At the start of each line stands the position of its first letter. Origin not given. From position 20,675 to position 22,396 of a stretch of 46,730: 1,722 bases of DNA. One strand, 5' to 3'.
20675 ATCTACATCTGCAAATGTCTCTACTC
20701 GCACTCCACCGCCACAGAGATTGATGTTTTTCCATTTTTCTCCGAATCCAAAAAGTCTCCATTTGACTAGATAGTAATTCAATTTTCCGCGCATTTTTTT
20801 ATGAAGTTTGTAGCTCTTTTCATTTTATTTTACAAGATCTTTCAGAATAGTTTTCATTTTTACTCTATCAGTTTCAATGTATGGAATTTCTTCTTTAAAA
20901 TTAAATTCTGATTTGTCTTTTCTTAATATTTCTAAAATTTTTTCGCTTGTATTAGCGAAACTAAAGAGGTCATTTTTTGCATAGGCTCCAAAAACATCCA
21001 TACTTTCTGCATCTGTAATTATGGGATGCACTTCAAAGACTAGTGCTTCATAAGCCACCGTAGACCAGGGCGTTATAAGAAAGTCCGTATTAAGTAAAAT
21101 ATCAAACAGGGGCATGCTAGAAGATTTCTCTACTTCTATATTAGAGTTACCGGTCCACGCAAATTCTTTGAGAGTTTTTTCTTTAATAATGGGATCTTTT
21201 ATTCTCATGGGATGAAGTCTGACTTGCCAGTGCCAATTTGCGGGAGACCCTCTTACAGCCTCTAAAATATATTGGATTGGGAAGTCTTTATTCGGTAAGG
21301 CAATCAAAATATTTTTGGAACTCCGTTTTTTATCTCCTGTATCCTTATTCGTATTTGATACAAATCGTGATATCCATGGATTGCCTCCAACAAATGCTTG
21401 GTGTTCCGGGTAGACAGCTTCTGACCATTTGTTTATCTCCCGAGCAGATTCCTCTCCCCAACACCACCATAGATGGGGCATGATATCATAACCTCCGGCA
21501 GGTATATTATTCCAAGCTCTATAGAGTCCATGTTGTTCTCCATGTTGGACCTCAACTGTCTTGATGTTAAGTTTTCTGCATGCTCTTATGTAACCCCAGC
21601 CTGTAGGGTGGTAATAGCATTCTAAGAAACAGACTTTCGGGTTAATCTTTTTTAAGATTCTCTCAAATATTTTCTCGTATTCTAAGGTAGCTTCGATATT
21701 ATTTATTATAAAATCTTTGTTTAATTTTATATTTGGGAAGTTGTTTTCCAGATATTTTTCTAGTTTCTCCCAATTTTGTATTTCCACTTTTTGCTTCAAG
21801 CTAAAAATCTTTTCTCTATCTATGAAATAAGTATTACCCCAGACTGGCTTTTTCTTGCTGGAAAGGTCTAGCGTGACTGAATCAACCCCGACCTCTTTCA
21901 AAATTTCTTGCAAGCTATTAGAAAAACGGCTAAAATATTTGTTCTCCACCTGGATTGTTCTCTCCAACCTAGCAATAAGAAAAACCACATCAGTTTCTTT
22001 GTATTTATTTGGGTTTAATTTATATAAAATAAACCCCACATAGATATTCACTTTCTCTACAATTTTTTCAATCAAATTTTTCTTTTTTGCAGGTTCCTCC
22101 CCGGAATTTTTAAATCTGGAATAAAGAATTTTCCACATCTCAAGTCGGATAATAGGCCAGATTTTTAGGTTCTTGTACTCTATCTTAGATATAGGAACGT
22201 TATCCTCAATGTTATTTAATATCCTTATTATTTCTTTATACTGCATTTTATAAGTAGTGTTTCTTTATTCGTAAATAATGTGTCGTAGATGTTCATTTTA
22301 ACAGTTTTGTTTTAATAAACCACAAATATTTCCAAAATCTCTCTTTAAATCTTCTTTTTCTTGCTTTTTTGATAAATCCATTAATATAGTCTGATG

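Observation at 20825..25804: AroB-like cyclase + SDR + KdsB-type CMP-transferase + FkbM methyltransferase + HP-motif unknown: a possible CMP-activated carbocyclic or novel ulosonic-acid branch inside a glycan locus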

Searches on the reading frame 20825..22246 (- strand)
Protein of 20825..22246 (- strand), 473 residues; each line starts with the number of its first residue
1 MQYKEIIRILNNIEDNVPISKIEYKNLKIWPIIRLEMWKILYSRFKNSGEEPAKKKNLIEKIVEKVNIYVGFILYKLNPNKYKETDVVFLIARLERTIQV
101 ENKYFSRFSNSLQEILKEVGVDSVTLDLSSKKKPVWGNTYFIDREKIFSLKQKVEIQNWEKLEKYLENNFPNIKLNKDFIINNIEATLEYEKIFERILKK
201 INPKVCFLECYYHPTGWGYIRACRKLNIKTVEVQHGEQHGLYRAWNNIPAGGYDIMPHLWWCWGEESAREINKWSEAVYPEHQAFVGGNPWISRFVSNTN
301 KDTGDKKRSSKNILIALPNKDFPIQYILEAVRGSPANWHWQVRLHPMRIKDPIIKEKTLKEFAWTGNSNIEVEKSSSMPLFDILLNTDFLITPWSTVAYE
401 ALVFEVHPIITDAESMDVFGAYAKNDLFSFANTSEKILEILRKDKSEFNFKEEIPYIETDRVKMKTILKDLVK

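Call 3: search_protein_families(library=pfam, proteins=[window:20825-22246:-], max_evalue=0.01)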
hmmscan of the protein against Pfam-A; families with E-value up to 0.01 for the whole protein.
window:20825-22246:- (473 aa): 0 families

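Call 4: search_protein_families(library=ncbifam, proteins=[window:20825-22246:-], max_evalue=0.01)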
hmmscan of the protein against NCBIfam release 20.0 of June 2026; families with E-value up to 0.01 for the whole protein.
window:20825-22246:- (473 aa): 1 family
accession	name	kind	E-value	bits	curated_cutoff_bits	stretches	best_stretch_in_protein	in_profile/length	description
NF001785.0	PRK00517.2-2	equivalog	0.0086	15.3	188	0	306-372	52-118/282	50S ribosomal protein L11 methyltransferase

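Call 8: find_homologous_proteins(query=window:20825-22246:-)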
Query window:20825-22246:- (473 aa): 26 proteins with E <= 0.001 among 8000 candidates.
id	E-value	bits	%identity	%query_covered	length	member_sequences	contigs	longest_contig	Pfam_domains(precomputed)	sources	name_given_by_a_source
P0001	0.0e+0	1072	99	100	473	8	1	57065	-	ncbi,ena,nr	ncbi:MAG: hypothetical protein A3I19_01885 [Candidatus Zambryskibacteria bacterium RIFCSPLOWO2_02_FU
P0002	3.7e-201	687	63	100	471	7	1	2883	-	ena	-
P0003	5.9e-200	683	65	100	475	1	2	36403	-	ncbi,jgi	-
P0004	1.8e-169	583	55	100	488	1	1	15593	-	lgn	-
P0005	1.9e-141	490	47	100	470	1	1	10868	-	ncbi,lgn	-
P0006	5.9e-129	449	45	97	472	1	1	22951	-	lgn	-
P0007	6.0e-126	439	46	99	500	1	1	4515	-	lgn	-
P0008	1.1e-125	438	45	100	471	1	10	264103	-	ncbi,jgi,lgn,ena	-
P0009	3.0e-122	427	44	100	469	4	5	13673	-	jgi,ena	-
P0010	6.2e-120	419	41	100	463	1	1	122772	-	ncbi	-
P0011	1.6e-112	395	42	99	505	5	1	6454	-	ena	-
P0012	1.5e-110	388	42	99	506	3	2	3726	-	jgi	-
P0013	5.2e-108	380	42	100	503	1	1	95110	-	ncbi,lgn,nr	ncbi:MAG: CDP-glycerol glycerophosphotransferase family protein [Patescibacteria group bacterium]|nr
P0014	1.4e-104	369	57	60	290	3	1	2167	-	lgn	-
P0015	1.7e-98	349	40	100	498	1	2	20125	-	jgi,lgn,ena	-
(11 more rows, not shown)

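Call 11: search_protein_families(library=pfam, proteins=[window:20825-22246:-], max_evalue=10)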
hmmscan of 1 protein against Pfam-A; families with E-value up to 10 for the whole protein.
window:20825-22246:- (473 aa): 2 families
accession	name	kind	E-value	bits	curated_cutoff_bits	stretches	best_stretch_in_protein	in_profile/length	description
PF13439.12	Glyco_transf_4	-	0.21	12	28.5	1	182-242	52-109/170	Glycosyltransferase Family 4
PF01160.23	Opiods_neuropep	-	0.25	11.9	23.5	1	199-225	18-44/47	Vertebrate endogenous opioids neuropeptide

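Call 16: search_solved_structures(query=window:20825-22246:-, max_evalue=10, show_alignments=2)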
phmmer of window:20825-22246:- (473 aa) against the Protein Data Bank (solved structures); distinct sequences matched with E-value up to 10: 0.

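Call 18: find_encoding_contigs(protein=P0008, flank=10000, max_places=2)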
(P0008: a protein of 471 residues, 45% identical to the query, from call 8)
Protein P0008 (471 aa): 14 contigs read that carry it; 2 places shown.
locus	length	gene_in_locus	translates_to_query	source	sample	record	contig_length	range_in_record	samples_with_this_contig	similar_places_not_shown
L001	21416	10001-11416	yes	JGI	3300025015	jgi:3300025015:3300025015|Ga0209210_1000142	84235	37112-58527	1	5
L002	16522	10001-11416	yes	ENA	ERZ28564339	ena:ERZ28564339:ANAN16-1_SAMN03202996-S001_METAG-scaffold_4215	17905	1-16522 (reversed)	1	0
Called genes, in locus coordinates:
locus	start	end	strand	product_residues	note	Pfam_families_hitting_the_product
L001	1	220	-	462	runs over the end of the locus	PF21722:Gly_rich_2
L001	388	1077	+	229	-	PF25087:GMPPB_C (faint), PF25084:LbH_EIF2B (faint), PF00132:Hexapep (weak)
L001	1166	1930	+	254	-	PF13489:Methyltransf_23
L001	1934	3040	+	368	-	PF00155:Aminotran_1_2, PF01041:DegT_DnrJ_EryC1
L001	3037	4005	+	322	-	PF04321:RmlD_sub_bind, PF05368:NmrA (weak), PF01073:3Beta_HSD, PF01370:Epimerase, PF02719:Polysacc_synt_2, PF16363:GDP_Man_Dehyd, PF07993:NAD_binding_4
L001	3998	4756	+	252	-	PF04989:RMNT_CmcI, PF13578:Methyltransf_24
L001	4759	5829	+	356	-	-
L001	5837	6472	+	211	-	PF00702:Hydrolase, PF13419:HAD_2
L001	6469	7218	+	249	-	PF01128:IspD (faint), PF02348:CTP_transf_3, PF12804:NTP_transf_3 (weak)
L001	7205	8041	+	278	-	PF00793:DAHP_synth_1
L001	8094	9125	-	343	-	PF04055:Radical_SAM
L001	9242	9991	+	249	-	PF00106:adh_short, PF08659:KR (weak), PF13561:adh_short_C2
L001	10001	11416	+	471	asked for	-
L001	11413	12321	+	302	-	-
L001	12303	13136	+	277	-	-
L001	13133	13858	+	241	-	PF13489:Methyltransf_23, PF13847:Methyltransf_31, PF08241:Methyltransf_11, PF08242:Methyltransf_12, PF13649:Methyltransf_25 (weak)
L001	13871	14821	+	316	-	-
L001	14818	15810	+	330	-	-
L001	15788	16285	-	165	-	PF14667:Polysacc_synt_C (weak), PF07883:Cupin_2 (weak)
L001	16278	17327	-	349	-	PF00534:Glycos_transf_1, PF13692:Glyco_trans_1_4, PF13524:Glyco_trans_1_2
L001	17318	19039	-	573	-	-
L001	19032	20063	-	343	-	PF00534:Glycos_transf_1, PF13692:Glyco_trans_1_4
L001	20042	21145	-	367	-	PF13439:Glyco_transf_4 (weak), PF20706:GT4-conflict, PF00534:Glycos_transf_1, PF13692:Glyco_trans_1_4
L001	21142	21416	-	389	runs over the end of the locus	PF20706:GT4-conflict (weak), PF13439:Glyco_transf_4, PF13579:Glyco_trans_4_4, PF00534:Glycos_transf_1, PF13692:Glyco_trans_1_4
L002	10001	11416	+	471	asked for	-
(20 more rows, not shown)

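Call 19: find_encoding_contigs(protein=P0010, flank=10000, max_places=2)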
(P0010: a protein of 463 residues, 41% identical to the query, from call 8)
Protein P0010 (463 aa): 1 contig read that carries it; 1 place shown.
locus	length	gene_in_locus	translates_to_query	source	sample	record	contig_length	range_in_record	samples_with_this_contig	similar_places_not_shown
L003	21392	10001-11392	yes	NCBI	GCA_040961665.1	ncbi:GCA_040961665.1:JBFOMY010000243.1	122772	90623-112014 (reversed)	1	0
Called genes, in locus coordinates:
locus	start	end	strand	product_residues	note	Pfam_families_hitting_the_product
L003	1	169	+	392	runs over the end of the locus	PF08421:Methyltransf_13, PF13489:Methyltransf_23, PF08241:Methyltransf_11, PF08242:Methyltransf_12, PF08484:Methyltransf_14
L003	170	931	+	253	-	PF13489:Methyltransf_23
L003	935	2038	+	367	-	PF00155:Aminotran_1_2, PF01041:DegT_DnrJ_EryC1, PF01212:Beta_elim_lyase (weak)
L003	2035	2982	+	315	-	PF01073:3Beta_HSD, PF01370:Epimerase, PF02719:Polysacc_synt_2, PF04321:RmlD_sub_bind, PF16363:GDP_Man_Dehyd, PF07993:NAD_binding_4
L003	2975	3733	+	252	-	PF04989:RMNT_CmcI, PF13578:Methyltransf_24 (weak)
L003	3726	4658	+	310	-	PF13469:Sulfotransfer_3 (weak), PF17784:Sulfotransfer_4 (faint)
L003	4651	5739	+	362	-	-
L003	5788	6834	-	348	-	PF04055:Radical_SAM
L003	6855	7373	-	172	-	-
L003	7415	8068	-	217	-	PF01380:SIS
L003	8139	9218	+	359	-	PF00724:Oxidored_FMN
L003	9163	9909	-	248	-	PF00106:adh_short, PF01370:Epimerase (weak), PF08659:KR, PF13561:adh_short_C2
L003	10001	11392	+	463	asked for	-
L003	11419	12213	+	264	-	-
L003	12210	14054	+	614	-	-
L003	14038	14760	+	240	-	PF13489:Methyltransf_23, PF13847:Methyltransf_31, PF08241:Methyltransf_11, PF08242:Methyltransf_12, PF13649:Methyltransf_25 (weak)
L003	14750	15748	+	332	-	-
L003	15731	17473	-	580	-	-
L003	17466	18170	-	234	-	PF01209:Ubie_methyltran (weak), PF13489:Methyltransf_23, PF02353:CMAS (weak), PF05175:MTS (weak), PF13847:Methyltransf_31, PF08241:Methyltransf_11, PF08242:Methyltransf_12, PF13649:Methyltransf_25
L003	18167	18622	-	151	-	PF00908:dTDP_sugar_isom, PF14667:Polysacc_synt_C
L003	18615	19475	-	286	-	-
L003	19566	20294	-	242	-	-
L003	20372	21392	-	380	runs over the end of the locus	PF01041:DegT_DnrJ_EryC1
